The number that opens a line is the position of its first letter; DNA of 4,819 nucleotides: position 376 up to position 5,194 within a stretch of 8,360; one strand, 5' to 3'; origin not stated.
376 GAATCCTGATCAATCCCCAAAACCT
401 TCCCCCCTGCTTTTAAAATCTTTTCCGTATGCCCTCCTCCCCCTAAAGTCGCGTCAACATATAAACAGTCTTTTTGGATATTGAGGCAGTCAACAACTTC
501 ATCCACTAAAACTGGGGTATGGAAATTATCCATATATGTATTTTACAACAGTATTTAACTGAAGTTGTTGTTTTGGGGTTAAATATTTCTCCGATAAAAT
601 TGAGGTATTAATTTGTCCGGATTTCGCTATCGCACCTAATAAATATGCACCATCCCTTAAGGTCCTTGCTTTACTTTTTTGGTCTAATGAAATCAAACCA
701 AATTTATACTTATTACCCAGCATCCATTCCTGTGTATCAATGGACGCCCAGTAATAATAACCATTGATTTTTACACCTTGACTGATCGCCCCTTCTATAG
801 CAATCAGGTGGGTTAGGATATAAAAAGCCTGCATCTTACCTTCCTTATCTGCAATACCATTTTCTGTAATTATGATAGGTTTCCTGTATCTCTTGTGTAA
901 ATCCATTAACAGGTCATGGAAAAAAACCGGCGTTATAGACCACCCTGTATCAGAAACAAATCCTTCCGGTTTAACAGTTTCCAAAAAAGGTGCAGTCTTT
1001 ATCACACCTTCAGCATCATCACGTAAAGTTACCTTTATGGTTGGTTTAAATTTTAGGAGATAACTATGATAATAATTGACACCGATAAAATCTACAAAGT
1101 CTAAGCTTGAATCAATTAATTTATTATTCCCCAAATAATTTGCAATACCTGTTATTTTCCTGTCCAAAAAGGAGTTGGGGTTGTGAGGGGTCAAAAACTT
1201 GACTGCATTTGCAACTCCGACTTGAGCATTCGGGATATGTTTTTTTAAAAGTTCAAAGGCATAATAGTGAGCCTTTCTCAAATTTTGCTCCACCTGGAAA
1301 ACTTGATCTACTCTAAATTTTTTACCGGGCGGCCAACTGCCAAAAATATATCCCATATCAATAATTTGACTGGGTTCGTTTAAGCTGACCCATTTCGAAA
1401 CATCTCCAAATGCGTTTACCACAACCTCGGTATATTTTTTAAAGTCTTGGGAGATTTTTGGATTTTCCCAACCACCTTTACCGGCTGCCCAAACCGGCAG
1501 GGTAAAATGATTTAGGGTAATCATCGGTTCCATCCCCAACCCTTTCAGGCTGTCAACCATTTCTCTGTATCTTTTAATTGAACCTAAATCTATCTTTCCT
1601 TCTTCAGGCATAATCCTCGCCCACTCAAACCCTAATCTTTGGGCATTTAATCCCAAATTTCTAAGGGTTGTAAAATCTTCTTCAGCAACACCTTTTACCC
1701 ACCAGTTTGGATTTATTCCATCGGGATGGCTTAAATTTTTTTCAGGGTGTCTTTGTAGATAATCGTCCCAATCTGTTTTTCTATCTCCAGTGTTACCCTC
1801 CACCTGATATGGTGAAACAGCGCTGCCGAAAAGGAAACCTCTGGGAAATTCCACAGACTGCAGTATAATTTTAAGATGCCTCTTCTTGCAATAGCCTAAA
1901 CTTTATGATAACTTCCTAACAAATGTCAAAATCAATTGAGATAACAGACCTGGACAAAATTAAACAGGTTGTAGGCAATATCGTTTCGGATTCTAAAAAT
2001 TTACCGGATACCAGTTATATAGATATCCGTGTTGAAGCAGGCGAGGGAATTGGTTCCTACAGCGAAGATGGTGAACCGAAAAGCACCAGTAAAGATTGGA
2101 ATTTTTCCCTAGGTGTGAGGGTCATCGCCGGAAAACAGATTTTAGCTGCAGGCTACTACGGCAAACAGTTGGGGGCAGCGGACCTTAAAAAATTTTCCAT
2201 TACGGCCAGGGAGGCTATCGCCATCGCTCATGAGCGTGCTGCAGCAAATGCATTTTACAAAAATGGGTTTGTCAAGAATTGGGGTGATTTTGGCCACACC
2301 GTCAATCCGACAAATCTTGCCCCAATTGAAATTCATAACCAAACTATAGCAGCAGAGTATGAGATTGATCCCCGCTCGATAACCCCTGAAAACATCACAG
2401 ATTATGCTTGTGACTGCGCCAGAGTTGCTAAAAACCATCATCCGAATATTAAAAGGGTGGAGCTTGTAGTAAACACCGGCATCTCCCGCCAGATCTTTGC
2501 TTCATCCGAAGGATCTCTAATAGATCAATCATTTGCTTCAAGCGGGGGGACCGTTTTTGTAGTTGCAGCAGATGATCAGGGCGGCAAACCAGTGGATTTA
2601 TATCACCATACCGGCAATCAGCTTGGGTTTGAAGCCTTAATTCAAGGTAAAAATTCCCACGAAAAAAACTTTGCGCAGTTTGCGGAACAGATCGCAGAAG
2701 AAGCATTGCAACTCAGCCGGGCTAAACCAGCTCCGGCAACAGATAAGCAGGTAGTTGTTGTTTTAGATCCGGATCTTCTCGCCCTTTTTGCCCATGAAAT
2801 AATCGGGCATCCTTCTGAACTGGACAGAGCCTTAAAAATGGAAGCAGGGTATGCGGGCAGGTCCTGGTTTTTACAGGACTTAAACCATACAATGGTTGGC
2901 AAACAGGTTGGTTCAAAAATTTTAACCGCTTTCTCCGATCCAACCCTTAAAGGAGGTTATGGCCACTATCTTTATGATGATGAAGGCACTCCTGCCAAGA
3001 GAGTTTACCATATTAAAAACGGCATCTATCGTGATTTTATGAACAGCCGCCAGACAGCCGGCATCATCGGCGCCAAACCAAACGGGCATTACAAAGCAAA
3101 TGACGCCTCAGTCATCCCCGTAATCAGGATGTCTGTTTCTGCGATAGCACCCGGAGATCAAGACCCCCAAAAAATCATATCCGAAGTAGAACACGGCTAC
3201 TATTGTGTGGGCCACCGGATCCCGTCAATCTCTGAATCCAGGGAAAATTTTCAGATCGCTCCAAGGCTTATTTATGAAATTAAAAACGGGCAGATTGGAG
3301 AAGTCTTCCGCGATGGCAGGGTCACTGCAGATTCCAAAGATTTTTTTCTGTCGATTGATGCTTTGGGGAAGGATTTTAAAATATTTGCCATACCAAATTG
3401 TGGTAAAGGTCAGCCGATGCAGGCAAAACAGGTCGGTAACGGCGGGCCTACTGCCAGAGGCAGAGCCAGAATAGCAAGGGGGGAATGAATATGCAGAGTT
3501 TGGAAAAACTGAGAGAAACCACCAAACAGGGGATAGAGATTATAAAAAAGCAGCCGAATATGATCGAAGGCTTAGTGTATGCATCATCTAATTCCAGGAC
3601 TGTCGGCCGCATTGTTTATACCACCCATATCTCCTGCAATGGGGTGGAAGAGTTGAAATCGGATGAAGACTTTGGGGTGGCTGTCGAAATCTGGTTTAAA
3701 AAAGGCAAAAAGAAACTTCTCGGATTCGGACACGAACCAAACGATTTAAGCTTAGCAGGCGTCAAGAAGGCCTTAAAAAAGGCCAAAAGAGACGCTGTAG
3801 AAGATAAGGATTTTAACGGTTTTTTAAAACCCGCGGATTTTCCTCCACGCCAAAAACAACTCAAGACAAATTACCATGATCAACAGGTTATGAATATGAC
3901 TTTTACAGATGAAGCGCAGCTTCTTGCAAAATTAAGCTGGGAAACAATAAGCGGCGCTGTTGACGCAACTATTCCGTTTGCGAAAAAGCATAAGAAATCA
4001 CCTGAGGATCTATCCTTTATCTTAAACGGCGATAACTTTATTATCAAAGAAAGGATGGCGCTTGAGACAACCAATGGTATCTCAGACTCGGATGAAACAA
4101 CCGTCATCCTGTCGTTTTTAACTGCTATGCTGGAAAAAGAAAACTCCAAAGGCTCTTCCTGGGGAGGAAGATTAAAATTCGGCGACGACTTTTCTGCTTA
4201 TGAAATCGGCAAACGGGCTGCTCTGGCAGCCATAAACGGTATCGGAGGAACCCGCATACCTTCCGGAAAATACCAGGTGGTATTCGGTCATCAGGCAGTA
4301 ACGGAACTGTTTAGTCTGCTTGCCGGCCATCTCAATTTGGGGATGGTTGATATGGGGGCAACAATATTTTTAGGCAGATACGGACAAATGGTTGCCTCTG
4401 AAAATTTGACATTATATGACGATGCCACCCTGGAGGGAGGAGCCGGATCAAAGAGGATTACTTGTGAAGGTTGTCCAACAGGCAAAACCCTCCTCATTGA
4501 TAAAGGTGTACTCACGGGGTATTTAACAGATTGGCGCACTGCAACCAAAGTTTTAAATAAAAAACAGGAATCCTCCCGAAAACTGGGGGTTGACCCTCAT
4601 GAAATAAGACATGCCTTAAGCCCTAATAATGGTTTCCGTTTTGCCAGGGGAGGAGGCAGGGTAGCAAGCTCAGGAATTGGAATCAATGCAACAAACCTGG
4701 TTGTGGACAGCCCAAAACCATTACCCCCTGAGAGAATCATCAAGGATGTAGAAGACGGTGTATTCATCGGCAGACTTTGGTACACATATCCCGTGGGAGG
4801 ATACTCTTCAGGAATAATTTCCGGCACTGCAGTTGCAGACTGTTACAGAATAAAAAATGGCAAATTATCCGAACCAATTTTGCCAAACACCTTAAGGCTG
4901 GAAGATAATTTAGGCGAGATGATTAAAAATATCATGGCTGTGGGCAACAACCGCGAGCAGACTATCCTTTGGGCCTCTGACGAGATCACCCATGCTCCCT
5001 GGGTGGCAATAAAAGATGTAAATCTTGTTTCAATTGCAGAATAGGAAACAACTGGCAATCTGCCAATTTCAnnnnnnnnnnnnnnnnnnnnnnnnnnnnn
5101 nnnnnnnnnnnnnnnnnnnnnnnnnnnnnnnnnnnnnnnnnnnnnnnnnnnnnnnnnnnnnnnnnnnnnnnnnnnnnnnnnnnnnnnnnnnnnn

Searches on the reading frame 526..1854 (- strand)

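Call 3: search_protein_families(library=pfam, proteins=[window:526-1854:-], max_evalue=1)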
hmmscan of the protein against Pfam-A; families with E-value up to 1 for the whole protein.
window:526-1854:- (442 aa): 4 families
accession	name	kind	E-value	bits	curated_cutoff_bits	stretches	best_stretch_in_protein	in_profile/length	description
PF00232.24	Glyco_hydro_1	-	2.4e-74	250.8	22.6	2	2-227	4-231/453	Glycosyl hydrolase family 1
PF02449.21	Glyco_hydro_42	-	1.5e-05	24.9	21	1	48-124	3-77/376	Beta-galactosidase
PF00150.24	Cellulase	-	0.00012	22.1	23.5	1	48-163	14-132/272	Cellulase (glycosyl hydrolase family 5)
PF08675.17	RNA_bind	-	0.11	13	27.9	1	129-163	20-54/79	RNA binding domain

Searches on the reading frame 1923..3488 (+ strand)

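Call 3: search_protein_families(library=pfam, proteins=[window:1923-3488:+], max_evalue=1)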
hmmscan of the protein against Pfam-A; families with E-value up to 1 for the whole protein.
window:1923-3488:+ (521 aa): 4 families
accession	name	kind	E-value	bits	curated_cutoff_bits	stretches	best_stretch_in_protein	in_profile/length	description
PF19289.4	PmbA_TldD_3rd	-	2.6e-36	125.3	22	1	276-498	3-203/220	PmbA/TldA metallopeptidase C-terminal domain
PF19290.4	PmbA_TldD_2nd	-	2.5e-08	34.8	20.9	1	149-263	2-107/109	PmbA/TldA metallopeptidase central domain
PF01523.21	PmbA_TldD_1st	-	0.0034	17.9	20.9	1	34-78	2-43/65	PmbA/TldA metallopeptidase domain 1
PF18664.7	CdiA_C_tRNase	-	0.21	12.3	26.5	1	200-260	18-76/116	CdiA C-terminal tRNase domain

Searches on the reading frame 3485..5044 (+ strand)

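Call 3: search_protein_families(library=pfam, proteins=[window:3485-5044:+], max_evalue=1)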
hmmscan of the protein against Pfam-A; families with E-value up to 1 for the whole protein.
window:3485-5044:+ (519 aa): 1 family
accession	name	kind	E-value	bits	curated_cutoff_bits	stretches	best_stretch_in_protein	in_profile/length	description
PF19289.4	PmbA_TldD_3rd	-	1e-38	133.1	22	1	260-514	1-218/220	PmbA/TldA metallopeptidase C-terminal domain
